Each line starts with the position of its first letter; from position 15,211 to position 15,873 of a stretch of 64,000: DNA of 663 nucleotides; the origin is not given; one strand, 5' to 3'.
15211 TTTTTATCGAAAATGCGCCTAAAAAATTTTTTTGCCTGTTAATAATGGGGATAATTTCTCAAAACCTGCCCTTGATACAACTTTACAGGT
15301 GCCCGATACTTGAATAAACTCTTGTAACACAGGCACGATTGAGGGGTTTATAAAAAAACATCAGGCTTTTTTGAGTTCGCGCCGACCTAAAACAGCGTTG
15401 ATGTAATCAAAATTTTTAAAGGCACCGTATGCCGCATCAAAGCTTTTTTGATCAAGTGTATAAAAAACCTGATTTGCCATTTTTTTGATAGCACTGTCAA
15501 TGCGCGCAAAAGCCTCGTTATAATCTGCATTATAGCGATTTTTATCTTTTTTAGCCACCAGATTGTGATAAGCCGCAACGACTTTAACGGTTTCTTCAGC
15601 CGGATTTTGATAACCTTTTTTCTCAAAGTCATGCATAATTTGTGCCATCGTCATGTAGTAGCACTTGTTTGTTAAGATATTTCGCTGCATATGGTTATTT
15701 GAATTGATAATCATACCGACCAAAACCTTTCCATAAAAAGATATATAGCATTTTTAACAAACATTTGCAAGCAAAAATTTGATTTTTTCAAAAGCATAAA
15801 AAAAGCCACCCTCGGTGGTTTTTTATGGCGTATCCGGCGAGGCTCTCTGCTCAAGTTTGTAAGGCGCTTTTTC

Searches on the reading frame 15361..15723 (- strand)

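Call 63: search_protein_families(library=pfam, proteins=[window:15361-15723:-], max_evalue=0.1)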
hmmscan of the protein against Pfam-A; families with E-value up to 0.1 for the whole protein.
window:15361-15723:- (120 aa): 1 family
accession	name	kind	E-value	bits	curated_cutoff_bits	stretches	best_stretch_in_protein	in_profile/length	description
PF16271.10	DUF4924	-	0.0018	18.7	30.3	1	6-101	41-138/179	Domain of unknown function (DUF4924)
